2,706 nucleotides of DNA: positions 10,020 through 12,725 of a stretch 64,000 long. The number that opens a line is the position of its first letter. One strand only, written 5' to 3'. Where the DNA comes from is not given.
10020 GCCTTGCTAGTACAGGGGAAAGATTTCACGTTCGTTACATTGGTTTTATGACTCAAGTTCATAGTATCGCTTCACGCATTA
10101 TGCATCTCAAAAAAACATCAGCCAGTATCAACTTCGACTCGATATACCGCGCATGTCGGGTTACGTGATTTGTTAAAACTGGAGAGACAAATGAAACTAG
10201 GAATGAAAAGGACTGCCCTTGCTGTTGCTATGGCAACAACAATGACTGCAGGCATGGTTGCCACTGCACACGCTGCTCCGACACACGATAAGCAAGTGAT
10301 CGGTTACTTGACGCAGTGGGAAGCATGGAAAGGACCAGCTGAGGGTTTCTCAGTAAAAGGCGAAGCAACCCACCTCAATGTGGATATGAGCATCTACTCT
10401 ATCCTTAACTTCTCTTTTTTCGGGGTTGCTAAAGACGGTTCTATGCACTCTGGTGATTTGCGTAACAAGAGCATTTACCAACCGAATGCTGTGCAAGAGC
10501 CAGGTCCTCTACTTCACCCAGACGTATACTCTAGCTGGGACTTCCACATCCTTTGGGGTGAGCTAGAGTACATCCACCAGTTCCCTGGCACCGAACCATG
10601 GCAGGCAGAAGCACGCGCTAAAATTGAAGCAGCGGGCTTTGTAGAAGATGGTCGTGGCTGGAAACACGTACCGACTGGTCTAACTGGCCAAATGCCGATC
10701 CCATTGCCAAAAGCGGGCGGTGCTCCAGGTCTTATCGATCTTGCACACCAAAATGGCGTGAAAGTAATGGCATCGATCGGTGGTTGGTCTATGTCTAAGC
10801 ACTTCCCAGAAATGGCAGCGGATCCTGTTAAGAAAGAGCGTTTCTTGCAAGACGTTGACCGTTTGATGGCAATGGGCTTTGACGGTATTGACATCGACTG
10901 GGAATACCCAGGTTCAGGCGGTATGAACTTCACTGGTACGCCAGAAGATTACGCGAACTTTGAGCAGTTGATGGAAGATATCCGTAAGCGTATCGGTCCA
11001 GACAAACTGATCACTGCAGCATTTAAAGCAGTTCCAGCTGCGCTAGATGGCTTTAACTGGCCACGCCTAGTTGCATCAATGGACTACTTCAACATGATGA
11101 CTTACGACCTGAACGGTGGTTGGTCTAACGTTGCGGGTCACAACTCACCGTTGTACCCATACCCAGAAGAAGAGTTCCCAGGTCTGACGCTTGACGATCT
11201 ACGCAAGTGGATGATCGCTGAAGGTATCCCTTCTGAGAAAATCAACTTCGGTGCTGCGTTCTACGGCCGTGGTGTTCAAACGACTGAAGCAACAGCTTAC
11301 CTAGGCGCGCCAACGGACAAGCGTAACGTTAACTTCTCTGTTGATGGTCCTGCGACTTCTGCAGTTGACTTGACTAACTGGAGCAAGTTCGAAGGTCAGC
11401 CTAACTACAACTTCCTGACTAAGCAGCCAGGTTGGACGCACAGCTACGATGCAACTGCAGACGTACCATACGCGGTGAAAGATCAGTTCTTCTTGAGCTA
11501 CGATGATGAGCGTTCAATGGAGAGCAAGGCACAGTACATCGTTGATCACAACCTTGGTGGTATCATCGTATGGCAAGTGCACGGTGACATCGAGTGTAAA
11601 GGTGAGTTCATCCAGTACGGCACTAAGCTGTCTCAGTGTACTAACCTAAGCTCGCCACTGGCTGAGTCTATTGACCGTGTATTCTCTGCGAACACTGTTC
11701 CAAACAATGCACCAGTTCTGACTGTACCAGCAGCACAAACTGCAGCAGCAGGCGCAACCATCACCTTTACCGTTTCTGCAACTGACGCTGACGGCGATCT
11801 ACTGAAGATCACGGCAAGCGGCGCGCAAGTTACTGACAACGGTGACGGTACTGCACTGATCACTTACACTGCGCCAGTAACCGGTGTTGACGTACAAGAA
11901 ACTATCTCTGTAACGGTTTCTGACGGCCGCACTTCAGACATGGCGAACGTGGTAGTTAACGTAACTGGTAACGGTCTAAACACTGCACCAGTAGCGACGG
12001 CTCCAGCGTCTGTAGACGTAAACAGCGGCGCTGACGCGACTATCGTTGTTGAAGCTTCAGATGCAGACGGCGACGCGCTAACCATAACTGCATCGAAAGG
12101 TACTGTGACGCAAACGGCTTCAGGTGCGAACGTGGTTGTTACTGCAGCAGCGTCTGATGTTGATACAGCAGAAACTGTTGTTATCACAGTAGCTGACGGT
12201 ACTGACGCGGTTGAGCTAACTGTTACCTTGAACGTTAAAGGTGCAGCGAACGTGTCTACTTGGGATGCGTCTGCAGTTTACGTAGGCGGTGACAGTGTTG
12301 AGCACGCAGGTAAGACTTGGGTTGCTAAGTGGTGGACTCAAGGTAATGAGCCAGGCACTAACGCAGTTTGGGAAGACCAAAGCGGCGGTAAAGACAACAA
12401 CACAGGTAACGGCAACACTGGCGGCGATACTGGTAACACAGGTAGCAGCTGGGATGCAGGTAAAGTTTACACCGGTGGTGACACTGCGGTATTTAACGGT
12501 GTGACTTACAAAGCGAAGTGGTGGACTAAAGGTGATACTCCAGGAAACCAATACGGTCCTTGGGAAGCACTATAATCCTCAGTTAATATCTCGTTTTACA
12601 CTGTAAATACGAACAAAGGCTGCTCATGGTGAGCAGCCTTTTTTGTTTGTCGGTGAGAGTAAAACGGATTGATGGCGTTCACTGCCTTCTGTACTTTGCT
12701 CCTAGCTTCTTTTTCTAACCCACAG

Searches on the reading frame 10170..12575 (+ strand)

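Call 50: search_protein_families(library=pfam, proteins=[window:10170-12575:+], max_evalue=0.0001)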
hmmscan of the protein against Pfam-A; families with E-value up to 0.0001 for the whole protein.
window:10170-12575:+ (801 aa): 4 families
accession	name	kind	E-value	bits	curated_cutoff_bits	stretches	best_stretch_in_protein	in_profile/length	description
PF00704.34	Glyco_hydro_18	-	1.5e-62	212.6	29.6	1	43-473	2-317/317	Glycosyl hydrolases family 18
PF02839.19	CBM_5_12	-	1.1e-18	67.4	26.2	2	761-798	2-43/44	Carbohydrate-binding module family 5/12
PF17963.7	Big_9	-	2.4e-11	44.8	23.6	2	512-596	1-88/89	Bacterial Ig domain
PF00630.25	Filamin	-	2.9e-06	28.5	26.9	1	521-573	13-75/93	Filamin/ABP280 repeat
